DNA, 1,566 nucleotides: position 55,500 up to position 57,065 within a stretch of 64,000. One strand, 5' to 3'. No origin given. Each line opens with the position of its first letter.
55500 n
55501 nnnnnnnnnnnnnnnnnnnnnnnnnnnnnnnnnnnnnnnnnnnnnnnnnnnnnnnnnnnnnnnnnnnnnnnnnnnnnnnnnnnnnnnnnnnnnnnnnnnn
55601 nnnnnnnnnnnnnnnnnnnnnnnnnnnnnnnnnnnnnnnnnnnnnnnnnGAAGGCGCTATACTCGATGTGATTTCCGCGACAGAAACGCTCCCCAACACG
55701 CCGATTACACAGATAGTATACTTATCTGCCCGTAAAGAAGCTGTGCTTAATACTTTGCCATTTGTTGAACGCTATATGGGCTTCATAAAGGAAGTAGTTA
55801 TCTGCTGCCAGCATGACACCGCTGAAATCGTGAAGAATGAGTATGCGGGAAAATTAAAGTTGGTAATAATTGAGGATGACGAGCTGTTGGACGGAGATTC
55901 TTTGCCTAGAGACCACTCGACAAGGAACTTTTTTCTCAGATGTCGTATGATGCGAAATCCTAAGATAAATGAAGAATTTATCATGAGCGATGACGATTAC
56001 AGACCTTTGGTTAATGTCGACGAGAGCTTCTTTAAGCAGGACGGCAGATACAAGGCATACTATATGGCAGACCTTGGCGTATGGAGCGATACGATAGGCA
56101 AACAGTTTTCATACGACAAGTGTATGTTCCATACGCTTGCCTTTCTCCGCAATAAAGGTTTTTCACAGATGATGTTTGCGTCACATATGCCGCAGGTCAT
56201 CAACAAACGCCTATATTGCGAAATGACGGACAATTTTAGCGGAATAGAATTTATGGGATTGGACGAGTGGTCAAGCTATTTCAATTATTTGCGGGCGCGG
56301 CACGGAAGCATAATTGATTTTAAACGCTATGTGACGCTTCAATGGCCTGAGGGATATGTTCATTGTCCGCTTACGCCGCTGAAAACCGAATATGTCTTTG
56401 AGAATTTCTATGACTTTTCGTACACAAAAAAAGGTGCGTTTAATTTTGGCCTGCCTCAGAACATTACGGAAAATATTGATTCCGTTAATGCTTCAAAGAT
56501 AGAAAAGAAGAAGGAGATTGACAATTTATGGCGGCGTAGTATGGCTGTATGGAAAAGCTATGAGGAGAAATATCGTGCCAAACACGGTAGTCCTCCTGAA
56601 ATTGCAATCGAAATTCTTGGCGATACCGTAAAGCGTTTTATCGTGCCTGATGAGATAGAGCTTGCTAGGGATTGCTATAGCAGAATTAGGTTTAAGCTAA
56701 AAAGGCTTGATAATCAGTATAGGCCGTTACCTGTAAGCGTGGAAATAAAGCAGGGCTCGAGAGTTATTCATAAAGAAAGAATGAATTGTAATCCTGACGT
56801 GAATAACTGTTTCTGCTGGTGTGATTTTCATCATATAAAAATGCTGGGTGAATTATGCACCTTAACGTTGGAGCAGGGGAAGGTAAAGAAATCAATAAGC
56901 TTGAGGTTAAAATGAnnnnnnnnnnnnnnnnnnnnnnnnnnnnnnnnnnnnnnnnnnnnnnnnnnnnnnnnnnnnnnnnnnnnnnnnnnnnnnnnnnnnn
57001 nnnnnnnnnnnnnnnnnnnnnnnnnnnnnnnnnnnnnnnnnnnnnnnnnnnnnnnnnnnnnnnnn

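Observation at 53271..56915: GT4-GT4-Stealth-like fusion: candidate single-chain polymerase/terminator for a phosphodiester-containing or phospho-capped glycan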

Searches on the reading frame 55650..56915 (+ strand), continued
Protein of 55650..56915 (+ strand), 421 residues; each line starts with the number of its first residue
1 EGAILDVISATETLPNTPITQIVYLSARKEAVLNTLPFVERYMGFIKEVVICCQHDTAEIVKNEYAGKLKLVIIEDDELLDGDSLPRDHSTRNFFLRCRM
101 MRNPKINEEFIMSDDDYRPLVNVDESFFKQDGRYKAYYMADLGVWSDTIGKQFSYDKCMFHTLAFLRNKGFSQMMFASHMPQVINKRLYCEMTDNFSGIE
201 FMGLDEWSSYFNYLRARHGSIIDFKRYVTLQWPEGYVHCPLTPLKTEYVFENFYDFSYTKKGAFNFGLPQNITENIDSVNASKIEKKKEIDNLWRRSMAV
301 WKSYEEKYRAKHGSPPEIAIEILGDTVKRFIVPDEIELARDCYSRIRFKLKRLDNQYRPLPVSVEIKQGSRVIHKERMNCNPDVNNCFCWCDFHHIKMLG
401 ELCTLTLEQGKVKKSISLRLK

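Call 72: search_protein_families(library=pfam, proteins=[L018:8360-8845:+, L007:3720-4571:+, L003:7386-8744:+, L042:10978-11820:+, L056:8741-9979:+, L056:7419-8741:+, L056:11002-11787:+, L042:7587-9320:-], max_evalue=0.001)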
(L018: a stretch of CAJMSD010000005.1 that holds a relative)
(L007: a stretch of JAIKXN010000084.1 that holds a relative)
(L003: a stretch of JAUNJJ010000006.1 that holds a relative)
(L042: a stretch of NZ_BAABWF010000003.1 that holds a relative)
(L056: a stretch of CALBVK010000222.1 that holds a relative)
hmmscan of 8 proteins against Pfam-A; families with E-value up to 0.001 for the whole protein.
L018:8360-8845:+ (162 aa): 0 families

L007:3720-4571:+ (284 aa): 1 family
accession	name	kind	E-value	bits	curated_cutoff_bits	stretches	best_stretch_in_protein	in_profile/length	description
PF13946.11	DUF4214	-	1.9e-05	25.1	23.2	0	130-177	21-69/72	Domain of unknown function (DUF4214)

L003:7386-8744:+ (453 aa): 3 families
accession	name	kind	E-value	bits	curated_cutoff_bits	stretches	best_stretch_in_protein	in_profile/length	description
PF00534.26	Glycos_transf_1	-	4.7e-28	98.3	26.4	1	151-305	18-171/172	Glycosyl transferases group 1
PF13692.12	Glyco_trans_1_4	-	5.3e-22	79.1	27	1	150-291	3-141/142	Glycosyl transferases group 1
PF20706.3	GT4-conflict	-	0.00011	21.7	26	1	127-270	179-323/385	Family 4 Glycosyltransferase in conflict systems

L042:10978-11820:+ (281 aa): 6 families
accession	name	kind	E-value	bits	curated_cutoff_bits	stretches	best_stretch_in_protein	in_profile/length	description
PF08241.18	Methyltransf_11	-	5e-12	46.7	21.2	1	144-194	42-95/95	Methyltransferase domain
PF13489.12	Methyltransf_23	-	2.1e-09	37.8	27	1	114-214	36-139/164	Methyltransferase domain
PF13649.12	Methyltransf_25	-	4.9e-08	34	27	1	143-190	48-97/97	Methyltransferase domain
PF13847.12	Methyltransf_31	-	4.5e-06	26.9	27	1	145-198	58-113/145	Methyltransferase domain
PF08242.18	Methyltransf_12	-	5.2e-05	24.3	30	1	147-191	55-97/98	Methyltransferase domain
PF01209.24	Ubie_methyltran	-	0.00046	20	20.1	1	151-199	108-155/233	ubiE/COQ5 methyltransferase family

L056:8741-9979:+ (413 aa): 3 families
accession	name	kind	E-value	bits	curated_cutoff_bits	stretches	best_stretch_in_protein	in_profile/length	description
PF00535.33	Glycos_transf_2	-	7.2e-15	55.8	23.3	1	10-123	2-109/168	Glycosyl transferase family 2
PF13641.12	Glyco_tranf_2_3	-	2.8e-12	47.6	27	2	263-326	157-213/230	Glycosyltransferase like family 2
PF13632.12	Glyco_trans_2_3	-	7.8e-11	42.6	27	1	250-322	57-127/198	Glycosyl transferase family group 2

L056:7419-8741:+ (441 aa): 0 families

L056:11002-11787:+ (262 aa): 2 families
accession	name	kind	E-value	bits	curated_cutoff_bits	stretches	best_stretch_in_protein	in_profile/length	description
PF02146.23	SIR2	-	1.3e-40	139.8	24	1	34-215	1-180/180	Sir2 family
PF00205.28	TPP_enzyme_M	-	0.00049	20.3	30.4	0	192-259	69-137/137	Thiamine pyrophosphate enzyme, central domain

L042:7587-9320:- (578 aa): 3 families
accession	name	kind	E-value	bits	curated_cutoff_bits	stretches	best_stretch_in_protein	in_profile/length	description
PF13517.12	FG-GAP_3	-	3.5e-34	117.6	26.9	4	105-165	1-59/61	FG-GAP-like repeat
PF07593.17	UnbV_ASPIC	-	4.3e-18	65.4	23.4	1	508-572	2-66/68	ASPIC and UnbV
PF01839.29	FG-GAP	-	2e-13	50.3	22.1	0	449-466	3-20/37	FG-GAP repeat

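Call 77: search_protein_families(library=pfam, proteins=[P0158, P0159, P0161, P0176, P0178, P0188], max_evalue=0.001)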
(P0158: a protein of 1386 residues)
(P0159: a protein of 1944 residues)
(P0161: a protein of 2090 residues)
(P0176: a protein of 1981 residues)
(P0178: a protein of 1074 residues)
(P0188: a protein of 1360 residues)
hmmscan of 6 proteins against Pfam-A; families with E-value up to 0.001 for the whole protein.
P0158 (1386 aa): 7 families
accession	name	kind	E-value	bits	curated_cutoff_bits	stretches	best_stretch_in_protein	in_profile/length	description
PF00534.26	Glycos_transf_1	-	6.3e-19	68.6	26.4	1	209-359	14-164/172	Glycosyl transferases group 1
PF13692.12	Glyco_trans_1_4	-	1.4e-10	42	27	1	213-347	4-136/142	Glycosyl transferases group 1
PF13489.12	Methyltransf_23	-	8.7e-07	29.3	27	1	995-1091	21-109/164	Methyltransferase domain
PF08241.18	Methyltransf_11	-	1.7e-06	29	21.2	1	1001-1077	1-73/95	Methyltransferase domain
PF13649.12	Methyltransf_25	-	4.3e-05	24.6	27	1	1000-1079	1-78/97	Methyltransferase domain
PF20706.3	GT4-conflict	-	0.00042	19.8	26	1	203-325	190-318/385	Family 4 Glycosyltransferase in conflict systems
PF08242.18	Methyltransf_12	-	0.00083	20.5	30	0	1001-1081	1-79/98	Methyltransferase domain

P0159 (1944 aa): 10 families
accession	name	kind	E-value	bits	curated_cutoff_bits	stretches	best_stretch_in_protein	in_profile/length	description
PF00534.26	Glycos_transf_1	-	9.2e-67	224.3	26.4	3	1761-1914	4-157/172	Glycosyl transferases group 1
PF13692.12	Glyco_trans_1_4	-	2.3e-35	122.4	27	3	1774-1900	3-128/142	Glycosyl transferases group 1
PF13489.12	Methyltransf_23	-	8e-16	58.6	27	1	974-1129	9-162/164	Methyltransferase domain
PF08241.18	Methyltransf_11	-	6.3e-12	46.4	21.2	1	993-1086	1-94/95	Methyltransferase domain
PF13649.12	Methyltransf_25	-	1.2e-10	42.4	27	1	993-1081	2-95/97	Methyltransferase domain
PF08242.18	Methyltransf_12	-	8.3e-08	33.3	30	1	993-1084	1-97/98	Methyltransferase domain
PF13847.12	Methyltransf_31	-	1e-07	32.2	27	1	991-1094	6-114/145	Methyltransferase domain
PF20706.3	GT4-conflict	-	6.5e-07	29.1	26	1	1765-1879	193-310/385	Family 4 Glycosyltransferase in conflict systems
PF07021.18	MetW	-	1.5e-05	25.1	21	1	991-1055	16-80/193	Methionine biosynthesis protein MetW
PF11380.13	Stealth_CR2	-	0.00064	20.3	39.4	1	406-514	4-105/108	Stealth protein CR2, conserved region 2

P0161 (2090 aa): 11 families
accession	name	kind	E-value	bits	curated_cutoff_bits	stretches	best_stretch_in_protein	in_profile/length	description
PF00534.26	Glycos_transf_1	-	3e-65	219.4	26.4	3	1899-2062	5-164/172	Glycosyl transferases group 1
PF13692.12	Glyco_trans_1_4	-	2.2e-38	132.1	27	3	1911-2054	3-140/142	Glycosyl transferases group 1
PF13489.12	Methyltransf_23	-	3.8e-14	53.2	27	1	1100-1249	11-162/164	Methyltransferase domain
PF20706.3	GT4-conflict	-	1.5e-13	51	26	1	1789-2020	83-310/385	Family 4 Glycosyltransferase in conflict systems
PF08241.18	Methyltransf_11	-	8.2e-11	42.8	21.2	1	1113-1202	1-90/95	Methyltransferase domain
PF13649.12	Methyltransf_25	-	7.8e-10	39.8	27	1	1113-1198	2-92/97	Methyltransferase domain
PF08242.18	Methyltransf_12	-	4.6e-08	34.1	30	1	1113-1198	1-91/98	Methyltransferase domain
PF07021.18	MetW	-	9.8e-07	29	21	1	1108-1180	13-85/193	Methionine biosynthesis protein MetW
PF13524.12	Glyco_trans_1_2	-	5.3e-06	26.9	25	0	1556-1671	27-141/144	Glycosyl transferase-like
PF13847.12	Methyltransf_31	-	1e-05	25.7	27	1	1111-1211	6-113/145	Methyltransferase domain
PF11380.13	Stealth_CR2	-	0.00034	21.2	39.4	1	403-506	8-104/108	Stealth protein CR2, conserved region 2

P0176 (1981 aa): 12 families
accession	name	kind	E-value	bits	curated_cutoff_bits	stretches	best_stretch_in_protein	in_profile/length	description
PF00534.26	Glycos_transf_1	-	1.8e-56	190.8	26.4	3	1797-1951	6-160/172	Glycosyl transferases group 1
PF13692.12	Glyco_trans_1_4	-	8e-43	146.5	27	3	1807-1948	2-141/142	Glycosyl transferases group 1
PF13489.12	Methyltransf_23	-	5.3e-17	62.5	27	1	1025-1169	16-159/164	Methyltransferase domain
PF20706.3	GT4-conflict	-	2.7e-16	60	26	1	1728-1914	115-311/385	Family 4 Glycosyltransferase in conflict systems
PF08241.18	Methyltransf_11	-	2.2e-12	47.9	21.2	1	1036-1130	1-95/95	Methyltransferase domain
PF13649.12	Methyltransf_25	-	6.6e-12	46.4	27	1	1036-1125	2-96/97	Methyltransferase domain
PF13524.12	Glyco_trans_1_2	-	6.2e-11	42.9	25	1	1456-1595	16-143/144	Glycosyl transferase-like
PF08242.18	Methyltransf_12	-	4.6e-10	40.5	30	1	1036-1126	1-96/98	Methyltransferase domain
PF13847.12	Methyltransf_31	-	8.9e-08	32.4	27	1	1034-1134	6-113/145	Methyltransferase domain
PF07021.18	MetW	-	2.8e-05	24.3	21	0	1034-1098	16-80/193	Methionine biosynthesis protein MetW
PF11380.13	Stealth_CR2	-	0.00011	22.9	39.4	1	411-519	4-105/108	Stealth protein CR2, conserved region 2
PF02353.26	CMAS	-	0.00048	20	27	0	1033-1131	64-165/273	Mycolic acid cyclopropane synthetase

P0178 (1074 aa): 10 families
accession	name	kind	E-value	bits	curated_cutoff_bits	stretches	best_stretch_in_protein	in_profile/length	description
PF00534.26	Glycos_transf_1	-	1.4e-21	77.3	26.4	1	206-359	15-166/172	Glycosyl transferases group 1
PF13489.12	Methyltransf_23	-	1.8e-15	57.5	27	1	886-1038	11-163/164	Methyltransferase domain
PF13692.12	Glyco_trans_1_4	-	3.2e-13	50.6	27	1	207-343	2-137/142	Glycosyl transferases group 1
PF08241.18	Methyltransf_11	-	8.2e-09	36.4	21.2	1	901-995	1-95/95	Methyltransferase domain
PF13649.12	Methyltransf_25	-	1.2e-07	32.8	27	1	900-991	1-97/97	Methyltransferase domain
PF08242.18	Methyltransf_12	-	4.7e-07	30.9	30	1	901-993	1-98/98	Methyltransferase domain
PF11380.13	Stealth_CR2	-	5.3e-07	30.2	39.4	1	404-511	4-104/108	Stealth protein CR2, conserved region 2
PF13847.12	Methyltransf_31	-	2.2e-05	24.6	27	1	895-999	2-113/145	Methyltransferase domain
PF07021.18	MetW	-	0.00011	22.4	21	1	899-988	16-103/193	Methionine biosynthesis protein MetW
PF01209.24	Ubie_methyltran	-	0.00061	19.6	20.1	0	882-1005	33-162/233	ubiE/COQ5 methyltransferase family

P0188 (1360 aa): 8 families
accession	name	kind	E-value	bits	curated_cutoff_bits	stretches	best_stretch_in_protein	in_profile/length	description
PF00534.26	Glycos_transf_1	-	5.5e-18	65.5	26.4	1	202-357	7-163/172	Glycosyl transferases group 1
PF13692.12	Glyco_trans_1_4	-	7.3e-11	42.9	27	1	211-350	2-140/142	Glycosyl transferases group 1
PF08241.18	Methyltransf_11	-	6.9e-06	27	21.2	1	966-1052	3-83/95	Methyltransferase domain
PF13649.12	Methyltransf_25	-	3.8e-05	24.7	27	1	966-1053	4-90/97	Methyltransferase domain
PF20706.3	GT4-conflict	-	6.6e-05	22.5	26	1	208-327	195-320/385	Family 4 Glycosyltransferase in conflict systems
PF13524.12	Glyco_trans_1_2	-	0.00018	21.9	25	1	238-368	11-131/144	Glycosyl transferase-like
PF00069.31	Pkinase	-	0.00018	21.4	31.7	1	1203-1288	64-153/263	Protein kinase domain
PF08242.18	Methyltransf_12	-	0.00068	20.8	30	0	966-1047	3-83/98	Methyltransferase domain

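Call 78: search_protein_families(library=pfam, proteins=[P0190, P0144, P0059, P0185, P0169, P0136, P0155, P0138, P0116, P0124], max_evalue=0.001)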
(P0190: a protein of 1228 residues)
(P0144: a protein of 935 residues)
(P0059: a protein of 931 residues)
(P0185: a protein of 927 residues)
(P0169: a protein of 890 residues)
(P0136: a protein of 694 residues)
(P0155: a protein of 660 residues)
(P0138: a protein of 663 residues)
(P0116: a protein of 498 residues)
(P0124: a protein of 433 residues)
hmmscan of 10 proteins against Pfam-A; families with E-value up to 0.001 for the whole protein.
P0190 (1228 aa): 5 families
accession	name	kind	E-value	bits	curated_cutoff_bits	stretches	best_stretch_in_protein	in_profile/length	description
PF00534.26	Glycos_transf_1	-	1.1e-26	93.9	26.4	2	602-726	7-130/172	Glycosyl transferases group 1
PF13692.12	Glyco_trans_1_4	-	1.3e-23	84.2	27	2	611-725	2-113/142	Glycosyl transferases group 1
PF13439.12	Glyco_transf_4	-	5e-08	33.6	28.5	1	86-203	56-166/170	Glycosyltransferase Family 4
PF20706.3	GT4-conflict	-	4e-05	23.2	26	1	613-725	200-318/385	Family 4 Glycosyltransferase in conflict systems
PF13579.12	Glyco_trans_4_4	-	4.6e-05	24.3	29.7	1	93-202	62-158/158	Glycosyl transferase 4-like domain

P0144 (935 aa): 2 families
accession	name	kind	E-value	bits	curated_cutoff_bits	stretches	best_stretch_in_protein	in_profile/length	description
PF00534.26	Glycos_transf_1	-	1.1e-23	84.1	26.4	1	198-360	6-166/172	Glycosyl transferases group 1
PF13692.12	Glyco_trans_1_4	-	5.9e-15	56.2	27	1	208-338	2-132/142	Glycosyl transferases group 1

P0059 (931 aa): 3 families
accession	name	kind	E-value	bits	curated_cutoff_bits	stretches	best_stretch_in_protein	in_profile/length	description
PF00534.26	Glycos_transf_1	-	5.6e-21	75.3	26.4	1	198-355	5-164/172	Glycosyl transferases group 1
PF13692.12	Glyco_trans_1_4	-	1.2e-12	48.7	27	1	211-348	4-141/142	Glycosyl transferases group 1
PF13946.11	DUF4214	-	0.00091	19.7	23.2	0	845-900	16-70/72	Domain of unknown function (DUF4214)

P0185 (927 aa): 3 families
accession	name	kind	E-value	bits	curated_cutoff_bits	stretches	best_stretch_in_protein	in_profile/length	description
PF00534.26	Glycos_transf_1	-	8.5e-15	55.1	26.4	1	212-329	14-130/172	Glycosyl transferases group 1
PF13692.12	Glyco_trans_1_4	-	1.1e-09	39.1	27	1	215-328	3-113/142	Glycosyl transferases group 1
PF13524.12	Glyco_trans_1_2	-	0.00065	20.1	25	0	234-375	4-130/144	Glycosyl transferase-like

P0169 (890 aa): 4 families
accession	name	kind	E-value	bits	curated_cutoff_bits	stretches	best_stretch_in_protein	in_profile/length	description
PF00534.26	Glycos_transf_1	-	1.3e-20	74.1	26.4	1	216-358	9-152/172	Glycosyl transferases group 1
PF13692.12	Glyco_trans_1_4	-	1.9e-13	51.3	27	1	223-358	2-136/142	Glycosyl transferases group 1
PF11380.13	Stealth_CR2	-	1.3e-06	29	39.4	1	427-534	4-104/108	Stealth protein CR2, conserved region 2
PF13524.12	Glyco_trans_1_2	-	2.2e-05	24.9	25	1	243-371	5-121/144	Glycosyl transferase-like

P0136 (694 aa): 1 family
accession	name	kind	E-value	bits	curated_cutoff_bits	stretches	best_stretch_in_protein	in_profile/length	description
PF13692.12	Glyco_trans_1_4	-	1.2e-05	26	27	1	513-624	15-124/142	Glycosyl transferases group 1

P0155 (660 aa): 2 families
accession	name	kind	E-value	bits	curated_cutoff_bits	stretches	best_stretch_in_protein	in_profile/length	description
PF00534.26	Glycos_transf_1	-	7.9e-10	39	26.4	1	453-587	4-135/172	Glycosyl transferases group 1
PF13692.12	Glyco_trans_1_4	-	3.2e-07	31.1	27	1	471-590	8-122/142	Glycosyl transferases group 1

P0138 (663 aa): 2 families
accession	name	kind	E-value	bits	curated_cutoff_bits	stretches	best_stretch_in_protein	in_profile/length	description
PF00534.26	Glycos_transf_1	-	3.4e-25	89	26.4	1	172-329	10-167/172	Glycosyl transferases group 1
PF13692.12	Glyco_trans_1_4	-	1.5e-20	74.3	27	1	179-320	3-142/142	Glycosyl transferases group 1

P0116 (498 aa): 0 families

P0124 (433 aa): 0 families

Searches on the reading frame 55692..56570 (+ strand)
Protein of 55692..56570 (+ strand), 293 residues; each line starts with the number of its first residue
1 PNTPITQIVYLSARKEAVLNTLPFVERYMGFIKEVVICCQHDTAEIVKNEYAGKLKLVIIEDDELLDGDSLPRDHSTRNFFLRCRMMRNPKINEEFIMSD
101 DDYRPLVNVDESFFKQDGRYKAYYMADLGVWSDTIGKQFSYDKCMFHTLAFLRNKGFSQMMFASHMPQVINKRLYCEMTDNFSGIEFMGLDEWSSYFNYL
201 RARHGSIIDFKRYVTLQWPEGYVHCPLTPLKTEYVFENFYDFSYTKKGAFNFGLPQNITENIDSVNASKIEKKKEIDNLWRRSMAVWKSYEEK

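Call 84: search_dna_similar(query=window:55692-56570:+, collection=plasmids, mode=protein, max_evalue=0.001, max_rows=20)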
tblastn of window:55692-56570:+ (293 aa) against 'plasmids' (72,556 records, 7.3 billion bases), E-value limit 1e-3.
No match.

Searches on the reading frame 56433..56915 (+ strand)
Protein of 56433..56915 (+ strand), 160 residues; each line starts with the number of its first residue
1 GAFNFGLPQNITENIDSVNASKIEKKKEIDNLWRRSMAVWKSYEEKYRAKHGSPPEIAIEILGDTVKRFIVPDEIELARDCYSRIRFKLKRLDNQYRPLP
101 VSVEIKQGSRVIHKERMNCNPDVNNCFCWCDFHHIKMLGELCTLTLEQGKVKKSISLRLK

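Call 56: predict_structure(alignment_id=A3)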
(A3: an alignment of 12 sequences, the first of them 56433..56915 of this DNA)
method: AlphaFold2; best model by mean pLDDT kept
length: 160 residues; sequences in the alignment: 12
mean_pLDDT: 81.2   pTM: 0.71
mean pLDDT of the five models: 81.2, 81.1, 80.6, 79.2, 78.0
residues with pLDDT >= 90: 38; 70-90: 96; 50-70: 21; < 50: 5
segments of 3 or more residues with pLDDT < 50: 1-4
pLDDT, mean of each block of 10 residues (from residue 1): 48 66 84 90 96 93 87 90 86 81 87 83 71 70 81 88
secondary structure, 60 per line:
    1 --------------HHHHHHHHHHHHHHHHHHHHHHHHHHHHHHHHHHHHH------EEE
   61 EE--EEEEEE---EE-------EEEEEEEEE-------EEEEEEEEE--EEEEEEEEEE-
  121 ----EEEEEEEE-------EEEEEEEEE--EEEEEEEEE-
elements in order: H15-51 E58-62 E65-70 E83-91 E99-107 E110-119 E125-132 E140-148 E151-159

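Call 60: fold_search(model_id=the predicted structure, library=pdb)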
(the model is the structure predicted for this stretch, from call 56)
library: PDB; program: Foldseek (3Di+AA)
matches with E <= 10: 1644; with E <= 0.001: 0
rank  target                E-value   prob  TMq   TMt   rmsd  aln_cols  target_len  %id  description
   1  8dhe_A                2.8e-03  1.00  0.37  0.11   3.9        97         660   12  Tannerella forsythia beta-glucuronidase (mL1) (released 2023-05-17)
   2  5axg_A                3.8e-03  1.00  0.44  0.14   3.4        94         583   11  Crystal structure of thermophilic dextranase from Thermoanaerobacter pseudethanolicus (released 2015-11-11)
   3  2vmf_A                4.0e-03  1.00  0.36  0.09   8.6       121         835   14  Structural and biochemical evidence for a boat-like transition state in beta-mannosidases (released 2008-04-01)
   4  6ehg_B                4.5e-03  0.98  0.34  0.08  12.3       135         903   14  complement component C3b in complex with a nanobody (released 2018-02-14)
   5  3wno_A                4.7e-03  1.00  0.42  0.11   3.7        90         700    8  D308A mutant of Bacillus circulans T-3040 cycloisomaltooligosaccharide glucanotransferase complexed with cycloisomalto (released 2014-02-05)
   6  5axh_A                5.6e-03  1.00  0.45  0.14   3.4        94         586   11  Crystal structure of thermophilic dextranase from Thermoanaerobacter pseudethanolicus, D312G mutant in complex with is (released 2015-11-11)
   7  5axg_B                6.0e-03  1.00  0.44  0.14   3.5        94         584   11  Crystal structure of thermophilic dextranase from Thermoanaerobacter pseudethanolicus (released 2015-11-11)
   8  1ft3_A                6.0e-03  1.00  0.37  0.44   4.7       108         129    9  CRYSTAL STRUCTURE OF TRUNCATED RHOGDI K141A MUTANT (released 2001-05-02)
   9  7op7_B                6.3e-03  1.00  0.39  0.09   3.6        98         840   12  Bacteroides thetaiotaomicron mannosidase GH2 with beta-manno-configured N-alkyl cyclophellitol aziridine (released 2022-02-02)
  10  3wnn_A                6.7e-03  1.00  0.42  0.11   3.7        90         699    8  D308A mutant of Bacillus circulans T-3040 cycloisomaltooligosaccharide glucanotransferase complexed with isomaltooctao (released 2014-02-05)
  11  3wnn_B                6.7e-03  1.00  0.42  0.11   3.7        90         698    8  D308A mutant of Bacillus circulans T-3040 cycloisomaltooligosaccharide glucanotransferase complexed with isomaltooctao (released 2014-02-05)
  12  2vqu_A                6.7e-03  1.00  0.37  0.09   3.9        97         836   12  Structural and biochemical evidence for a boat-like transition state in beta-mannosidases (released 2008-04-01)
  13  2vjx_A                7.5e-03  1.00  0.39  0.09   3.6        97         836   12  Structural and biochemical evidence for a boat-like transition state in beta-mannosidases (released 2008-04-01)
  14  7qiv_B                8.0e-03  0.95  0.32  0.08   6.7       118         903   14  Structure of human C3b in complex with the EWE nanobody (released 2022-02-16)
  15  3g6j_A                9.0e-03  1.00  0.37  0.11   3.6        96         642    9  C3b in complex with a C3b specific Fab (released 2009-03-10)
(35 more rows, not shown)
